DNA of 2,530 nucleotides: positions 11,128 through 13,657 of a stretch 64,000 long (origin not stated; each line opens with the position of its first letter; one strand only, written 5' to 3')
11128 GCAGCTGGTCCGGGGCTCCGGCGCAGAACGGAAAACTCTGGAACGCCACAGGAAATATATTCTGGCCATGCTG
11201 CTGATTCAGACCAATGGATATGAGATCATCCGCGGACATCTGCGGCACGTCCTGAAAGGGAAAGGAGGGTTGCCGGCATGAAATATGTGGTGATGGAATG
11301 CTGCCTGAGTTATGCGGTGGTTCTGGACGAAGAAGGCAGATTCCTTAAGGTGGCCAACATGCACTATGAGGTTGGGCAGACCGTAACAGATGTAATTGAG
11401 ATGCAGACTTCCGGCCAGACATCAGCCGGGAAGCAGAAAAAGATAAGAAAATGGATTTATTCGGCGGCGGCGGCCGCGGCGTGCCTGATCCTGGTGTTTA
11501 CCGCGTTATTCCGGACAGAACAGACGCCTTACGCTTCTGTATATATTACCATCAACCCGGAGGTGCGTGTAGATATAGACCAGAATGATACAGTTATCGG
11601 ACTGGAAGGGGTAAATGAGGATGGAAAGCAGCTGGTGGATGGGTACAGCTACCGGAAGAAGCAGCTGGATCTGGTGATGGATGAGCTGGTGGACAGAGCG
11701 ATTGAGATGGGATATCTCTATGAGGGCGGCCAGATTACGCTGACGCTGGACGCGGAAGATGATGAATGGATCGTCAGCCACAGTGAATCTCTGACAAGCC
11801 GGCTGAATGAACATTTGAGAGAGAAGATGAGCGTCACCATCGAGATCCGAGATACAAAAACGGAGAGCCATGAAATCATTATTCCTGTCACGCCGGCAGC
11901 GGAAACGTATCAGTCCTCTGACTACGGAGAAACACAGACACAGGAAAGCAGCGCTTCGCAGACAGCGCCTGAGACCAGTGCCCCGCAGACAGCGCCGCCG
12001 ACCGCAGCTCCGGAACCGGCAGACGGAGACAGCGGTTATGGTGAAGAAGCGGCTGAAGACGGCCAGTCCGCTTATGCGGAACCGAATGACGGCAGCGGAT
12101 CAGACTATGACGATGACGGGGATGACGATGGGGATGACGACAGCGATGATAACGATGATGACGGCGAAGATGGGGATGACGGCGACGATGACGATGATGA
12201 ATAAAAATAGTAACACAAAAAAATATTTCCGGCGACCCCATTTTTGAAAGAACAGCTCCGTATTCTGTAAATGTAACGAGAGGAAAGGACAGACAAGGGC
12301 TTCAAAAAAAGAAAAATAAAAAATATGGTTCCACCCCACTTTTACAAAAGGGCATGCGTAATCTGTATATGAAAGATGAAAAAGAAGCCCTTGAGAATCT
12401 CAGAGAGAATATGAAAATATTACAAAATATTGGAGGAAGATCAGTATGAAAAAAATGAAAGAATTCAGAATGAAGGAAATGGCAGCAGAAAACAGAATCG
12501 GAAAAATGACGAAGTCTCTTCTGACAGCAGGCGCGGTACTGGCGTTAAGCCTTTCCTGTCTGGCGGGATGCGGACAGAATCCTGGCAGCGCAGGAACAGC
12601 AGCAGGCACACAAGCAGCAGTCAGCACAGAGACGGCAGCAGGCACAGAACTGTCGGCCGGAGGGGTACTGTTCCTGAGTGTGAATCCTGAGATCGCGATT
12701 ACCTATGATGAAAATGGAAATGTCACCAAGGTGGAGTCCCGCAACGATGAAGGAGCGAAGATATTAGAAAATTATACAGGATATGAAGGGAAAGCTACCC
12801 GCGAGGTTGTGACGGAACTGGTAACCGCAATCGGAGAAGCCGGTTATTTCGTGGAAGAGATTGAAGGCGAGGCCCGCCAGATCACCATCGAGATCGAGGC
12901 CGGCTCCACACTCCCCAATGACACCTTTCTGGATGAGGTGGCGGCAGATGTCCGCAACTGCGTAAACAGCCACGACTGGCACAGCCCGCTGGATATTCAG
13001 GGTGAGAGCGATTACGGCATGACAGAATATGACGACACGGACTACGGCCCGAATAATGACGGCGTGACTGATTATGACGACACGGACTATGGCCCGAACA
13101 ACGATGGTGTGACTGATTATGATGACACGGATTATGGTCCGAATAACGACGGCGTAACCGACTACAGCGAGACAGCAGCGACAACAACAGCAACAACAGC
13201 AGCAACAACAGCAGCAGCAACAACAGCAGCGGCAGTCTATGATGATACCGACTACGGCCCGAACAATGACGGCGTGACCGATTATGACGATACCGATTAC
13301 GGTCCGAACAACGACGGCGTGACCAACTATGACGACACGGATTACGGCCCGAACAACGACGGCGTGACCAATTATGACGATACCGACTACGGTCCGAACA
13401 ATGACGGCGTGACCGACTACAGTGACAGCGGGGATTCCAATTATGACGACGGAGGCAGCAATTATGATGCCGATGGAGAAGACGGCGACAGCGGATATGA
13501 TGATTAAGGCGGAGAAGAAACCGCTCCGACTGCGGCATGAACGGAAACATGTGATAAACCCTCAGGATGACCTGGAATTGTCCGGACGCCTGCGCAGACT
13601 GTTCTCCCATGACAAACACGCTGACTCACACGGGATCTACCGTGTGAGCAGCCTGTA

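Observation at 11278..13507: The lipoprotein next to rsgI is an ectodomain-only paralogue of RsgI, including the Asn-Pro motif and an acidic disordered tail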

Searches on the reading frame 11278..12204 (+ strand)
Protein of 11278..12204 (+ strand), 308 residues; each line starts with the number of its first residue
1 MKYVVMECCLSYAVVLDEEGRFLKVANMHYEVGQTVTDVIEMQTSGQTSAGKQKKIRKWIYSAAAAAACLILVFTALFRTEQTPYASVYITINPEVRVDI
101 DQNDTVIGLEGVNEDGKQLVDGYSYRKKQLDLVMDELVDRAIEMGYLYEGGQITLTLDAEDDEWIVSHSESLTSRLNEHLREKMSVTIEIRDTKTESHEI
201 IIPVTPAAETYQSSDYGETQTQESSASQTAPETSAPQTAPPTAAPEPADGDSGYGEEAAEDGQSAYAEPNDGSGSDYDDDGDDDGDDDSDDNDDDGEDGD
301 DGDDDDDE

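Call 3: search_protein_families(library=pfam, proteins=[window:11278-12204:+], max_evalue=1)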
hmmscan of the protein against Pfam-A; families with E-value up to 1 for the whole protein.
window:11278-12204:+ (308 aa): 4 families
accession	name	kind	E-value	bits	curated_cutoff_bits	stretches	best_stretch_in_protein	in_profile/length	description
PF23750.1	RsgI_M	-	5.1e-23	82.6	25.3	1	85-196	1-113/133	Anti-sigma factor RsgI-like central domain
PF12791.13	RsgI_N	-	8.2e-05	22.8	25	1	4-37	5-38/40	Anti-sigma factor N-terminus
PF21572.2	Nop5_56-rel_N_Arc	-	0.012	16.4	27.8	0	104-190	6-83/128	Archaeal Nop5/56-rel, N-terminal domain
PF13786.12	DUF4179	-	0.25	12.2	30.1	1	54-77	1-24/94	Domain of unknown function (DUF4179)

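Call 43: search_protein_families(library=ncbifam, proteins=[window:11278-12204:+], max_evalue=0.01)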
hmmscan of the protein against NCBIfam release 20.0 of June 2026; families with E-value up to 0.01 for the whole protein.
window:11278-12204:+ (308 aa): 0 families

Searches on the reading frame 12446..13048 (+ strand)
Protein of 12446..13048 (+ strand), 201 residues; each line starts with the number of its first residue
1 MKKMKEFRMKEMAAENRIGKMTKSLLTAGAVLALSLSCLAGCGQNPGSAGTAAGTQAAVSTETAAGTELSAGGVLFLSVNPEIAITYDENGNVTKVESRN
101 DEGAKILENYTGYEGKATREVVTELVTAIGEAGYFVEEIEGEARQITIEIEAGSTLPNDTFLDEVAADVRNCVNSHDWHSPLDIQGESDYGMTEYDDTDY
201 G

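Call 15: find_homologous_proteins(query=window:12446-13048:+, max_evalue=0.001)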
Query window:12446-13048:+ (201 aa): 352 proteins with E <= 0.001 among 955 candidates; the best 120 are listed.
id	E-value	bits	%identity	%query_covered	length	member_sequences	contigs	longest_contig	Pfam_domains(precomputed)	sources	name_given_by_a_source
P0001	2.1e-64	235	61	91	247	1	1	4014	PF23750.2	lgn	-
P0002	5.5e-64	233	61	90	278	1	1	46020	PF23750.2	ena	-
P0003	5.5e-64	233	61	90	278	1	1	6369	PF23750.2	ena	-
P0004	7.4e-64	233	61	90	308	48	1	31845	PF23750.2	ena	-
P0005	9.1e-64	233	61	90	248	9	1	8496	PF23750.2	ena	-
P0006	1.3e-63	232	62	90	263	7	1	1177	PF23750.2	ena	-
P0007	1.3e-63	232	61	90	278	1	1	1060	PF23750.2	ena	-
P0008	1.5e-63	232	62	90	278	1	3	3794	PF23750.2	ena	-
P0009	1.7e-63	232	62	90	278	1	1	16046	PF23750.2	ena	-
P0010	2.2e-63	231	62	90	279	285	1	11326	PF23750.2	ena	-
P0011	2.7e-63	231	61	90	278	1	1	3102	PF23750.2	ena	-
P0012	3.1e-63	231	62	90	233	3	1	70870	PF23750.2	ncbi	-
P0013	6.3e-63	230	62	90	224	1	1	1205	PF23750.2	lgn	-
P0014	1.8e-62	228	61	90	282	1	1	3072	PF23750.2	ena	-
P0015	7.4e-62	226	61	89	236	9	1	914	PF23750.2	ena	-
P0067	1.1e-53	200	60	85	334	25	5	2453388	PF23750.2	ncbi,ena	-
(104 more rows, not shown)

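Call 75: find_encoding_contigs(protein=P0067, flank=7000, max_places=2)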
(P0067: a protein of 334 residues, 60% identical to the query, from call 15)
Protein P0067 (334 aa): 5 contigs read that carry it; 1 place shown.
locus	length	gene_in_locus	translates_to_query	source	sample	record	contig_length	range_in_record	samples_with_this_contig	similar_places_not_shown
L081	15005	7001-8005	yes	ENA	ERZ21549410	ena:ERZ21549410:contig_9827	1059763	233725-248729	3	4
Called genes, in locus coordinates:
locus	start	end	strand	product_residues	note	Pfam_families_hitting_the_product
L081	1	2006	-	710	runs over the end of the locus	PF13089:PP_kinase_N, PF02503:PP_kinase, PF17941:PP_kinase_C_1, PF13091:PLDc_2, PF13090:PP_kinase_C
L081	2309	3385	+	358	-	PF00365:PFK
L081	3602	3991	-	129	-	-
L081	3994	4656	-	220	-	PF00072:Response_reg, PF00486:Trans_reg_C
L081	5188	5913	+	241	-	PF04542:Sigma70_r2 (weak)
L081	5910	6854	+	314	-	PF23750:RsgI_M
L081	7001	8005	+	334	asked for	PF23750:RsgI_M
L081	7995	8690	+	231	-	PF09359:VTC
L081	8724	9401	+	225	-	PF16316:DUF4956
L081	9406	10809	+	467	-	PF08757:CotH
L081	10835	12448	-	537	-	PF19499:DUF6034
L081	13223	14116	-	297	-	-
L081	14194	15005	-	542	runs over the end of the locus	PF00239:Resolvase, PF07508:Recombinase, PF13408:Zn_ribbon_recom, PF14287:DUF4368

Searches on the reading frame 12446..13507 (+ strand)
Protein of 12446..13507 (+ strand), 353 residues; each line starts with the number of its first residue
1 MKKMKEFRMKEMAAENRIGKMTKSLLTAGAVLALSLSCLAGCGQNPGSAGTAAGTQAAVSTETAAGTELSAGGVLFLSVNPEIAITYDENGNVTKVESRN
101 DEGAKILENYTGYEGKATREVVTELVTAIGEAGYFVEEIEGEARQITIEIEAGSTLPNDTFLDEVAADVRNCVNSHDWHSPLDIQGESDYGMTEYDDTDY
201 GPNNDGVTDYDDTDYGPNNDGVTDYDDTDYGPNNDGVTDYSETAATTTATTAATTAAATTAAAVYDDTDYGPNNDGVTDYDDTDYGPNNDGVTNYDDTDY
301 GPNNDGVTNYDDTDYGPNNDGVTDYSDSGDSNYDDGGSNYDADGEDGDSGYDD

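Call 3: search_protein_families(library=pfam, proteins=[window:12446-13507:+], max_evalue=1)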
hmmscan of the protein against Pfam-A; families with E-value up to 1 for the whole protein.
window:12446-13507:+ (353 aa): 1 family
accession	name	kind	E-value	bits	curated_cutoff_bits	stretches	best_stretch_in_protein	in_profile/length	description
PF23750.1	RsgI_M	-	4.5e-13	50.4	25.3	1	77-172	6-95/133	Anti-sigma factor RsgI-like central domain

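Call 43: search_protein_families(library=ncbifam, proteins=[window:12446-13507:+], max_evalue=0.01)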
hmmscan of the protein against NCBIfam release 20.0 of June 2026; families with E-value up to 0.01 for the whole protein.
window:12446-13507:+ (353 aa): 0 families

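Call 60: predict_structure(alignment_id=A3)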
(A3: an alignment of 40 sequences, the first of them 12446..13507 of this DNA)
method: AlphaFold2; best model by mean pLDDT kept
length: 353 residues; sequences in the alignment: 40
mean_pLDDT: 62.9   pTM: 0.42
mean pLDDT of the five models: 62.9, 62.9, 62.1, 60.7, 59.2
residues with pLDDT >= 90: 86; 70-90: 51; 50-70: 37; < 50: 179
segments of 3 or more residues with pLDDT < 50: 50-57, 59-67, 186-203, 209-219, 224-234, 236-246, 248-277, 279-286, 288-353
pLDDT, mean of each block of 10 residues (from residue 1): 72 75 80 78 51 46 46 89 96 97 97 98 96 79 81 91 94 89 51 39 49 46 45 46 45 41 43 45 45 44 43 43 43 43 44 41
secondary structure, 60 per line:
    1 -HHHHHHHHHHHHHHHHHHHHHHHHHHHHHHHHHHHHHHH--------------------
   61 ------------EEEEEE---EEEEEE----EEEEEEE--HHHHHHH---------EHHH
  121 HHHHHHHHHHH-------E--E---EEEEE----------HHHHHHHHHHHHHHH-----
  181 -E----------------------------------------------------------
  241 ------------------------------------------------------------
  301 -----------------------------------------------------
elements in order: H2-40 E73-78 E82-87 E92-98 H101-107 H118-131 E146-150 H161-175

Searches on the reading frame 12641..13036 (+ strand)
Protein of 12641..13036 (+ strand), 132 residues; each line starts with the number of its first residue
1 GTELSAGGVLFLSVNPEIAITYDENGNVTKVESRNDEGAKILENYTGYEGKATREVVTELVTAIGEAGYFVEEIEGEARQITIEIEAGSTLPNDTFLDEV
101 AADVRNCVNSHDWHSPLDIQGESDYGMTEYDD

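Call 20: find_related_loci(query=A1, collection=genome_contigs, flank=10000)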
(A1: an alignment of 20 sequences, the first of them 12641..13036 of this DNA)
Query A1 (132 aa) in genome_contigs; peptide patterns used: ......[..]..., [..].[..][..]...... (x = any residue, [..] = any of these).
386 stretches matched a pattern; 309 encode a relative of the query (tblastn E <= 1e-3); the best 80 are kept; 80 distinct loci.
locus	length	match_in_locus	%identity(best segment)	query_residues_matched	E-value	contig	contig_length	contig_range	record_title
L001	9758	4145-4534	86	1-130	2e-72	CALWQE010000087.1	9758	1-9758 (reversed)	MAG: uncultured Lachnospiraceae bacterium isolate E09__bin63 genome assembly, contig: E09__k127_6822352, whole genome sh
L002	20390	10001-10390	71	1-130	4e-63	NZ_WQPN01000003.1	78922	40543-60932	Clostridium sp. MCC353 NODE_3_length_78842_cov_42.502651, whole genome shotgun sequence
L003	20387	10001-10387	75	4-132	4e-62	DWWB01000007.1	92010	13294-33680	MAG TPA_asm: Candidatus Enterocloster excrementigallinarum isolate CHK198-12963 CHK198__C10205_L92010_SAMEA5754842, whol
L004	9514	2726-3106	73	6-132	2e-60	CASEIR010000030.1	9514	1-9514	uncultured Lachnospiraceae bacterium isolate CO.B59.metabat-bins.213 genome assembly, contig: CO.B59.metabat-bins.213.fa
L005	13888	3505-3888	71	3-130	2e-60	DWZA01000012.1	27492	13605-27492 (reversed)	MAG TPA_asm: Candidatus Lachnoclostridium stercoravium isolate CHK178-16964 CHK178__C23234_L27492_SAMEA5754822, whole ge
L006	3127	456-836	73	6-132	2e-60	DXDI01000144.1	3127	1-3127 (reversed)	MAG TPA_asm: Candidatus Paraprevotella stercorigallinarum isolate 11093 MalCec4__C191803_L3127_SAMN03938738, whole genom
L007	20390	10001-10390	70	1-130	6e-60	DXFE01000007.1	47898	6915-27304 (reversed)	MAG TPA_asm: Candidatus Gemmiger avium isolate ChiGjej4B4-15321 ChiGjej4B4M5__C36738_L47898_SAMN08009847, whole genome s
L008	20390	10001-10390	69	1-130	8e-59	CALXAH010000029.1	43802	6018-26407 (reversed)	MAG: uncultured Gemmiger sp. isolate BRZ_NC__bin37 genome assembly, contig: BRZ_NC__NODE_719_length_43802_cov_7.129583,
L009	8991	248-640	69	2-132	1e-59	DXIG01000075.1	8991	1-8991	MAG TPA_asm: Candidatus Butyricicoccus stercorigallinarum isolate ChiHecec2B26-12929 ChiHecec2B26__C274183_L8991_SAMN080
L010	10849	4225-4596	72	7-130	3e-59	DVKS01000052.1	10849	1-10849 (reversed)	MAG TPA_asm: Candidatus Caccovicinus merdipullorum isolate CHK123-3438 CHK195__C60985_L10849_ERR3414590, whole genome sh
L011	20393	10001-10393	69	2-132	4e-58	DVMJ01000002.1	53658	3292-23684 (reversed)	MAG TPA_asm: Candidatus Fimiplasma intestinipullorum isolate CHK195-11698 CHK195__C1610_L53658_ERR3414590, whole genome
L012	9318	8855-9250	68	1-132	1e-56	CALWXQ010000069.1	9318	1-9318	MAG: uncultured Oscillospiraceae bacterium isolate BRZ_CP__bin97 genome assembly, contig: BRZ_CP__NODE_9209_length_9318_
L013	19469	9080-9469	66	1-130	3e-55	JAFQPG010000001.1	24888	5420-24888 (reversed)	MAG: Ruminococcus sp. isolate RGIG2026 Goat_Colon-1__c7, whole genome shotgun sequence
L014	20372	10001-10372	69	7-130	2e-55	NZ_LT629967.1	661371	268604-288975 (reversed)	Traorella massiliensis strain Marseille-P3110T, whole genome shotgun sequence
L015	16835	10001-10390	66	1-130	3e-55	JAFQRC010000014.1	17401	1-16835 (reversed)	MAG: Ruminococcus sp. isolate RGIG2074 Goat_Colon-2__c888, whole genome shotgun sequence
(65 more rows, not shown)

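Call 23: predict_structure(alignment_id=A1)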
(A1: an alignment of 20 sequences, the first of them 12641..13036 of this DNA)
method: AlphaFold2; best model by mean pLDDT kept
length: 132 residues; sequences in the alignment: 20
mean_pLDDT: 79.2   pTM: 0.71
mean pLDDT of the five models: 79.2, 77.8, 77.5, 76.4, 76.4
residues with pLDDT >= 90: 40; 70-90: 67; 50-70: 11; < 50: 14
segments of 3 or more residues with pLDDT < 50: 1-3, 122-132
pLDDT, mean of each block of 10 residues (from residue 1): 66 88 92 91 87 92 86 61 83 86 88 76 41 32
secondary structure, 60 per line:
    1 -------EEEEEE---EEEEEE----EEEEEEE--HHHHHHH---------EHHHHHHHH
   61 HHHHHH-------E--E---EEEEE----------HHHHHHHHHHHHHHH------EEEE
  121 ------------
elements in order: E8-13 E17-22 E27-33 H36-42 H53-66 E81-85 H96-110 E117-120

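Call 30: fold_search(model_id=the predicted structure, library=pdb)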
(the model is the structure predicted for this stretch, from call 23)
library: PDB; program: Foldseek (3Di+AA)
matches with E <= 10: 378; with E <= 0.001: 2
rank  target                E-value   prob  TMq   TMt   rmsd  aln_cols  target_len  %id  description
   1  8t9n_B                4.0e-06  1.00  0.64  0.75   3.5       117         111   16  Bacillus subtilis RsgI GGG mutant (released 2023-09-20)
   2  8t9n_A                2.3e-05  1.00  0.62  0.61   3.7       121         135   16  Bacillus subtilis RsgI GGG mutant (released 2023-09-20)
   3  8hdj_H                2.9e-03  1.00  0.54  0.47   3.8       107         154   12  Periplasmic domain of RsgI2 of Clostridium thermocellum (released 2023-05-17)
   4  8hdj_F                4.2e-03  1.00  0.54  0.48   3.6       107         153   11  Periplasmic domain of RsgI2 of Clostridium thermocellum (released 2023-05-17)
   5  8hdj_B                7.3e-03  1.00  0.52  0.47   4.5       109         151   13  Periplasmic domain of RsgI2 of Clostridium thermocellum (released 2023-05-17)
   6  8her_MODEL_1_B        1.3e-02  1.00  0.51  0.42   5.8       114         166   17  Solution structure of the periplasmic domain of RsgI6 from Clostridium thermocellum (released 2023-05-24)
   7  8hep_MODEL_1_B        1.6e-02  1.00  0.52  0.42   5.3       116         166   18  Solution structure of the periplasmic domain of the anti-sigma factor RsgI1 from Clostridium thermocellum (released 2023-05-24)
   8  9r2l_B                5.8e-02  0.63  0.38  0.37  12.5       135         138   12  De novo designed N37 protein fold (released 2025-05-14)
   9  8heq_MODEL_1_B        6.6e-02  0.97  0.51  0.44   4.3       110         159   13  Solution structure of the periplasmic domain of the anti-sigma factor RsgI2 from Clostridium thermocellum (released 2023-05-24)
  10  9r2l_H                7.0e-02  0.57  0.37  0.36  12.3       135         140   10  De novo designed N37 protein fold (released 2025-05-14)
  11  9r2l_C                7.9e-02  0.63  0.39  0.39   9.6       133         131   10  De novo designed N37 protein fold (released 2025-05-14)
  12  9r2l_A                8.4e-02  0.60  0.37  0.36  12.3       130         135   15  De novo designed N37 protein fold (released 2025-05-14)
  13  9r2l_G                8.4e-02  0.51  0.36  0.36  10.1       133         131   10  De novo designed N37 protein fold (released 2025-05-14)
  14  5c0x_J                1.0e-01  0.06  0.13  0.03  17.9       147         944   11  Structure of a 12-subunit nuclear exosome complex bound to structured RNA (released 2015-08-05)
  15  4ybg                  1.4e-01  0.15  0.25  0.17  14.4       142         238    8  Crystal structure of the MAEL domain of Drosophila melanogaster Maelstrom (released 2015-04-29)
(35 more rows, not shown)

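Call 69: search_dna_similar(query=window:12641-13036:+, collection=plasmids, mode=protein, max_evalue=0.001, max_rows=15)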
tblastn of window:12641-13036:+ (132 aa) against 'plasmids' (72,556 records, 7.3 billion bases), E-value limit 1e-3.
No match.

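Call 73: search_protein_representatives(alignment_id=A1)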
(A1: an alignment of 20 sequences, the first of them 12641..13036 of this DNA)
Query: 20 sequences, 130 profile positions. Proteins with E-value up to 0.001 (for the whole library): 744; up to 1e-10: 346; up to 1e-30: 136. The best 150 are listed.
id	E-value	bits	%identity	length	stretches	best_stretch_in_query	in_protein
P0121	8.1e-63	226.3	-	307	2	2-116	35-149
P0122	8.3e-59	213.4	-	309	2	4-129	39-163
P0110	7.1e-58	210.4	-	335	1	2-129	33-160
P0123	8.5e-56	203.6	-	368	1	2-130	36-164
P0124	5.3e-55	201.1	-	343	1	2-129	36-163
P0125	1.7e-54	199.4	-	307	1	2-130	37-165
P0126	2.9e-54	198.7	-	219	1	2-129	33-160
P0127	8.9e-53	193.9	-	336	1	3-130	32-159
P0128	2.3e-52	192.6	-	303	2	2-129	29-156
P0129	4.3e-52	191.7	-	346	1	3-129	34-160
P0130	5.2e-52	191.4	-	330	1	2-130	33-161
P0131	5.2e-52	191.4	-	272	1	3-127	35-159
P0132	9.2e-52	190.6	-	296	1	4-129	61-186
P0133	1.3e-51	190.1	-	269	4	4-130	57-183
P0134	1.8e-51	189.6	-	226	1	2-122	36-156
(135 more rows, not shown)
